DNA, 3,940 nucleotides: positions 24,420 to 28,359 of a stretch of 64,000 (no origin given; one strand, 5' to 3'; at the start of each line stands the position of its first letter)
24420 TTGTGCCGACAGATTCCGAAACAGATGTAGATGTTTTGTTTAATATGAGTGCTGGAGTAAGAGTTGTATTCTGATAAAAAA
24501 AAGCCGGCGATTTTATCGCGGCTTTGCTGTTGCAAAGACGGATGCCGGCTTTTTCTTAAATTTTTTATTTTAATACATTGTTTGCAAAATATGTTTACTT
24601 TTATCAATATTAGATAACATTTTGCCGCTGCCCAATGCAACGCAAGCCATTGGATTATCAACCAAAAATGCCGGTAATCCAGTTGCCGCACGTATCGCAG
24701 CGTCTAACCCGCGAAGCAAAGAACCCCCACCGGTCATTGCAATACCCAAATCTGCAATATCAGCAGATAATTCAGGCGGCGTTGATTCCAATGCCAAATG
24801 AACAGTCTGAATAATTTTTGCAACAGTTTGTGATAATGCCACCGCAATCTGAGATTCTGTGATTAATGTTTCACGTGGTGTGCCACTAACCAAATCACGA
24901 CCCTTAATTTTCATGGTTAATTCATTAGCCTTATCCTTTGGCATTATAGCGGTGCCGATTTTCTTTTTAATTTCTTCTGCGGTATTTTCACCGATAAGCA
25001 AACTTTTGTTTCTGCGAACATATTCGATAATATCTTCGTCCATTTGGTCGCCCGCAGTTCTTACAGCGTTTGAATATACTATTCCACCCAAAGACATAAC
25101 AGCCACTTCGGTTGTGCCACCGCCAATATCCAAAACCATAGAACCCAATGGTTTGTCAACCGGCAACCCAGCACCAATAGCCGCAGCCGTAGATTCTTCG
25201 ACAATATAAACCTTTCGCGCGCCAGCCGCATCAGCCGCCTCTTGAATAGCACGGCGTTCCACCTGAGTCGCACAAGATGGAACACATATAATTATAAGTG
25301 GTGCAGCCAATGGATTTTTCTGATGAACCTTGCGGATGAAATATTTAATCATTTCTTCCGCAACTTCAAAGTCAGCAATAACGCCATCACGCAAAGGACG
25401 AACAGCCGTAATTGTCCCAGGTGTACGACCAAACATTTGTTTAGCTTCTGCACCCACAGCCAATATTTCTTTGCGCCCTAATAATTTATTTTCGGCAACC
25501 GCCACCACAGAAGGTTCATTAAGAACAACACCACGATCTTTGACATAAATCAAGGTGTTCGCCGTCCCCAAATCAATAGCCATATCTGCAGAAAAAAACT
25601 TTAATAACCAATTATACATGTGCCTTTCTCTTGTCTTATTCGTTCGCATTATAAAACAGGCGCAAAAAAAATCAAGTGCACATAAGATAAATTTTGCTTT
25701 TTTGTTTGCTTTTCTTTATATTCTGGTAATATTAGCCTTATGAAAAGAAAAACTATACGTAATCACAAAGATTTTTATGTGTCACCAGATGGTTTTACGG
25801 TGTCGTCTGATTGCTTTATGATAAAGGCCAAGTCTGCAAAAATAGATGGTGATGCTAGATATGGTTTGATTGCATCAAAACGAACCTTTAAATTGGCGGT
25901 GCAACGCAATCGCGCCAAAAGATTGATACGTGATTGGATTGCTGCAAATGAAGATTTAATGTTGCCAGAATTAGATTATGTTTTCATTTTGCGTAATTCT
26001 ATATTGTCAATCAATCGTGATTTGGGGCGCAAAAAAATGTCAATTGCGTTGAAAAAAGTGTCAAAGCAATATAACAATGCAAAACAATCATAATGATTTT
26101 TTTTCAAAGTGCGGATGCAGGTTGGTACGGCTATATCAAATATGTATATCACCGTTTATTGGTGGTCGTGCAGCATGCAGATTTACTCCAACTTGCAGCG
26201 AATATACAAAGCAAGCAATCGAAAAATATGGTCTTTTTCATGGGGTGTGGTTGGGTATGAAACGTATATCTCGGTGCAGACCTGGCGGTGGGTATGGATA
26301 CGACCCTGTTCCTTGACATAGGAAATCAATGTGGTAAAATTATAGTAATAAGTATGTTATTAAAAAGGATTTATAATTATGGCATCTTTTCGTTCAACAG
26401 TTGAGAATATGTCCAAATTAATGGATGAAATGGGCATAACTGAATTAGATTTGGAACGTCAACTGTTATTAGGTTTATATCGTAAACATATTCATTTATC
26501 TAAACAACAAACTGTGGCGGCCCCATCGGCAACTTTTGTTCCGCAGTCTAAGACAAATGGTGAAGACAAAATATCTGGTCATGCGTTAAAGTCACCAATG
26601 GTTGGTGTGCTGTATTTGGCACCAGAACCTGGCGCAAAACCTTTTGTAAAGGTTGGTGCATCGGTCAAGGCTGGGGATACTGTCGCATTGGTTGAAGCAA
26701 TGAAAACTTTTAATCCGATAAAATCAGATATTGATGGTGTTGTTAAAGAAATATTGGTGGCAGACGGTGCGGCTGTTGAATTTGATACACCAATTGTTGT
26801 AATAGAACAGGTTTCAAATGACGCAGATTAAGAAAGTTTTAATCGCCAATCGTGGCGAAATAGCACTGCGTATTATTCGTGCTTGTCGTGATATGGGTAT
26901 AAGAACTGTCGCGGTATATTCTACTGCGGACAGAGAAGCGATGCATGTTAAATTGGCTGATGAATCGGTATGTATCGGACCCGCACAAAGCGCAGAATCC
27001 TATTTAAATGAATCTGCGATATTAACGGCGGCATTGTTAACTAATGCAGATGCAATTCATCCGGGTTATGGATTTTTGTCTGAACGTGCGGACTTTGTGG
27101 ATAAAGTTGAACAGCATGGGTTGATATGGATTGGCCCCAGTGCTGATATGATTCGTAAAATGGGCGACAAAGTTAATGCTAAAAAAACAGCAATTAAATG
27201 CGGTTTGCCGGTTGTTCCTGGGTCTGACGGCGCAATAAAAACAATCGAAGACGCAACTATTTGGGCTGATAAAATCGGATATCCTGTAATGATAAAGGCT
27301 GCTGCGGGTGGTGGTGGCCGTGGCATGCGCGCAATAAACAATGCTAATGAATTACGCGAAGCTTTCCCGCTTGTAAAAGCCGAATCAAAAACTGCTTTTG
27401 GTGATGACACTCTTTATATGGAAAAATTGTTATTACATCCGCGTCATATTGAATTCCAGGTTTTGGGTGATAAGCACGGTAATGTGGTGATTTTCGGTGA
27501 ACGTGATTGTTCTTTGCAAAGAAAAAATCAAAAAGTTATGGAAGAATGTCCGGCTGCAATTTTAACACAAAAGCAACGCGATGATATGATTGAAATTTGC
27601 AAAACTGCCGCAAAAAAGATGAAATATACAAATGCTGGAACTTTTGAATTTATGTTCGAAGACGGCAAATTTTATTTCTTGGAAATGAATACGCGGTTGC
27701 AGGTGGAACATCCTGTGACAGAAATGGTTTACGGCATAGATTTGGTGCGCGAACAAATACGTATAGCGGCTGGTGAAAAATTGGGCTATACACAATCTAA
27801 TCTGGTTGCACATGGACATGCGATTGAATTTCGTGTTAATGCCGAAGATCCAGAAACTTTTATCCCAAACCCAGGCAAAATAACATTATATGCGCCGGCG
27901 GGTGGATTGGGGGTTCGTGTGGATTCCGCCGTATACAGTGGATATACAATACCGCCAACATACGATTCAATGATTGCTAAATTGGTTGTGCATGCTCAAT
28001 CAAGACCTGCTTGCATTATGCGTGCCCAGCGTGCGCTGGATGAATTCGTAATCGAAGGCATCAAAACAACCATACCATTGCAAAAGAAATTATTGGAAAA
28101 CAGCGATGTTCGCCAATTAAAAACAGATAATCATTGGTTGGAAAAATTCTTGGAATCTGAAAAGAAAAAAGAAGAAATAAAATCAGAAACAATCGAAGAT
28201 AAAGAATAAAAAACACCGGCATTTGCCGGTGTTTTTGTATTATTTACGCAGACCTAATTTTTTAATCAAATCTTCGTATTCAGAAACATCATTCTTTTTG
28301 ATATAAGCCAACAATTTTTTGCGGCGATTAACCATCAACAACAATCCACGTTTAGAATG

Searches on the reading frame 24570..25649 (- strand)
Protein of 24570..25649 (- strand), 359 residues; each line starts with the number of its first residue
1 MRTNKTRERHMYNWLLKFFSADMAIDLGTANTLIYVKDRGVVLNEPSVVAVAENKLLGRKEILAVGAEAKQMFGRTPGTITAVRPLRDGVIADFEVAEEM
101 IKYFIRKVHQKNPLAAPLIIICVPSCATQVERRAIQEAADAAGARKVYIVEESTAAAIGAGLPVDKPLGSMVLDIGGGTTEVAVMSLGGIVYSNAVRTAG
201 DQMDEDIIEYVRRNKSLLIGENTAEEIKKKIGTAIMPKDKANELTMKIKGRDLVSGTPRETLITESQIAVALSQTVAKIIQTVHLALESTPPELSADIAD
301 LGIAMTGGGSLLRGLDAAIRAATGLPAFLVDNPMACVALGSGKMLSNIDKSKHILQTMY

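Call 14: search_protein_families(library=ncbifam, proteins=[window:24570-25649:-])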
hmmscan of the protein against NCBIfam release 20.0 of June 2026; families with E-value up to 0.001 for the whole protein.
window:24570-25649:- (359 aa): 18 families
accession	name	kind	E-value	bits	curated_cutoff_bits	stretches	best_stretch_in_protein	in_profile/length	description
NF010539.0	PRK13927.1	subfamily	2.7e-147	490.1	293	1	16-355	2-336/339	rod shape-determining protein MreB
TIGR00904.1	mreB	subfamily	4.2e-143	476.4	365.75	1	19-352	1-333/334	MreB/Mrl family cell shape determining protein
NF010540.1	PRK13929.1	exception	2.4e-116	388.4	515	1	18-352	2-331/334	rod-share determining protein MreBH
NF040964.1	MamK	subfamily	2e-21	76.4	400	1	24-322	4-292/335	MamK family actin-like protein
TIGR01174.1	ftsA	equivalog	4.5e-18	65.5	175.85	1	132-326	160-341/371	cell division protein FtsA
NF053558.1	BeeR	equivalog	4.1e-16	58.9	530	1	24-320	4-305/349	BeeR family actin-like protein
TIGR01991.1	HscA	equivalog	1.2e-15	57.1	708.55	1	47-342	60-356/600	Fe-S protein assembly chaperone HscA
NF003520.0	PRK05183.1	subfamily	7.4e-15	54.4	620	1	86-342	120-376/621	Fe-S protein assembly chaperone HscA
NF011660.0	PRK15080.1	equivalog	8.1e-14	51.5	182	1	83-204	61-177/277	ethanolamine utilization protein EutJ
TIGR02529.1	EutJ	subfamily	5.2e-13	49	152.1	1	82-230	27-164/239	ethanolamine utilization protein EutJ family protein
TIGR02350.1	prok_dnaK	equivalog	1.1e-10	40.6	822.55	1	119-213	133-233/596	molecular chaperone DnaK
NF001413.0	PRK00290.1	equivalog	2.8e-10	39.2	648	1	120-212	137-233/625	molecular chaperone DnaK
NF009946.0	PRK13410.1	equivalog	5.8e-10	38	1019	1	98-202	113-226/669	molecular chaperone DnaK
NF009947.0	PRK13411.1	equivalog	6.8e-10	37.6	1002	1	120-211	137-234/662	molecular chaperone DnaK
NF002399.0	PRK01433.1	equivalog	8e-09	34.6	743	1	91-250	116-279/595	Fe-S protein assembly chaperone HscA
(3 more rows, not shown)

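Call 44: find_encoding_contigs(protein=window:24570-25649:-, flank=10000, max_places=8)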
Protein window:24570-25649:- (359 aa): 1 contig read that carries it; 1 place shown.
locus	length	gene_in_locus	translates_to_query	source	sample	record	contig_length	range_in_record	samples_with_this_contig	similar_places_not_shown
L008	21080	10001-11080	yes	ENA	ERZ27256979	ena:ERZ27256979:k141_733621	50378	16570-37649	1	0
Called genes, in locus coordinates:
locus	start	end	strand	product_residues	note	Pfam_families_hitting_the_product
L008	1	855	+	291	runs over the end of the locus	PF02195:ParB_N, PF17762:HTH_ParB, PF23552:ParB_C (weak)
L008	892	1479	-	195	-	-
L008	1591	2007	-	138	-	PF00691:OmpA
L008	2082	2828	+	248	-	PF03167:UDG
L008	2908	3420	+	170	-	PF05198:IF3_N, PF00707:IF3_C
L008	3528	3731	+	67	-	PF02609:Exonuc_VII_S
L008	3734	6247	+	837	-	PF01624:MutS_I, PF05188:MutS_II (weak), PF05192:MutS_III, PF05190:MutS_IV, PF00488:MutS_V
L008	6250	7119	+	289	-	PF01509:TruB_N, PF09157:TruB-C_2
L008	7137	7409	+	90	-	PF00312:Ribosomal_S15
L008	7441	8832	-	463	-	PF00289:Biotin_carb_N, PF02222:ATP-grasp, PF02786:CPSase_L_D2, PF07478:Dala_Dala_lig_C, PF02785:Biotin_carb_C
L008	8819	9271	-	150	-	PF00364:Biotin_lipoyl, PF25984:BSH_YknX (faint)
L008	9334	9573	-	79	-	PF01809:YidD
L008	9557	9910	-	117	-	PF00825:Ribonuclease_P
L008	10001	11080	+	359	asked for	PF00022:Actin, PF06723:MreB_Mbl, PF00012:HSP70, PF14450:FtsA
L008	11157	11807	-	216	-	PF13505:OMP_b-brl (weak)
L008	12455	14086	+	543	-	PF00133:tRNA-synt_1, PF09334:tRNA-synt_1g, PF19303:Anticodon_3, PF08264:Anticodon_1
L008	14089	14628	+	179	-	-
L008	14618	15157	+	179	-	PF02677:QueH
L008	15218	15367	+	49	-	PF00698:Acyl_transf_1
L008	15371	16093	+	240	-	PF00698:Acyl_transf_1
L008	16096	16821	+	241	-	PF00106:adh_short, PF08659:KR, PF01370:Epimerase (weak), PF13561:adh_short_C2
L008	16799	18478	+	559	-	PF01134:GIDA, PF03486:HI0933_like (faint), PF07992:Pyr_redox_2, PF12831:FAD_oxidored, PF13932:SAM_GIDA_C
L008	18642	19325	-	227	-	PF20730:YetF_N, PF04239:DUF421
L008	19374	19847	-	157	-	PF04386:SspB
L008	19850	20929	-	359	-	PF02463:SMC_N, PF13175:AAA_15, PF13476:AAA_23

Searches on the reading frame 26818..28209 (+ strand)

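Call 14: search_protein_families(library=ncbifam, proteins=[window:26818-28209:+])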
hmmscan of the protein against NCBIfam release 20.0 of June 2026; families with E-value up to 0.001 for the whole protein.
window:26818-28209:+ (463 aa): 35 families (the best 25 are shown)
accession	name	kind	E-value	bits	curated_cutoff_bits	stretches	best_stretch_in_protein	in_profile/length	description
NF006367.0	PRK08591.1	subfamily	1.2e-214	713.1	597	1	4-449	2-449/451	acetyl-CoA carboxylase biotin carboxylase subunit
TIGR00514.1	accC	equivalog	1.6e-202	673.3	626.5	1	4-447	2-447/449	acetyl-CoA carboxylase biotin carboxylase subunit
NF006406.0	PRK08654.1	equivalog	3.9e-191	635.9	739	1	4-457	2-456/499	acetyl-CoA carboxylase biotin carboxylase subunit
NF004085.0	PRK05586.1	equivalog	1.6e-186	620.6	723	1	4-445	2-445/448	acetyl-CoA carboxylase biotin carboxylase subunit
NF009471.0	PRK12833.1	equivalog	4.6e-185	615.6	686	1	2-457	3-460/467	acetyl-CoA carboxylase biotin carboxylase subunit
NF006286.0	PRK08462.1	equivalog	5.5e-179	595.7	740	1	2-443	2-443/445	acetyl-CoA carboxylase biotin carboxylase subunit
NF005525.0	PRK07178.1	equivalog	3.2e-177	589.9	768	1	4-455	2-453/471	acetyl-CoA carboxylase biotin carboxylase subunit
NF009554.0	PRK12999.1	equivalog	6.3e-173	577.3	965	1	2-443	3-454/1147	pyruvate carboxylase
NF006287.0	PRK08463.1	equivalog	5.3e-160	533.3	775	1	3-453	1-453/479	acetyl-CoA carboxylase subunit A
TIGR01235.1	pyruv_carbox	equivalog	2.2e-157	525.5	1114.45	1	6-437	1-444/1143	pyruvate carboxylase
TIGR02712.1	urea_carbox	equivalog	4.4e-153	511.6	1303.85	1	5-452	2-450/1201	urea carboxylase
TIGR01369.1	CPSaseII_lrg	equivalog_domain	5.6e-16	57.4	1027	2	98-225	108-229/1052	carbamoyl-phosphate synthase (glutamine-hydrolyzing) large subunit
NF003671.0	PRK05294.1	equivalog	3.5e-13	48.1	599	1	97-226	108-231/1058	carbamoyl-phosphate synthase large subunit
NF009404.0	PRK12767.1-3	equivalog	1.3e-12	47.3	316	1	37-324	33-313/344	carbamoyl phosphate synthase-like protein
NF002378.0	PRK01372.1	subfamily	2.5e-11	42.9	243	1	117-292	100-269/305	D-alanine--D-alanine ligase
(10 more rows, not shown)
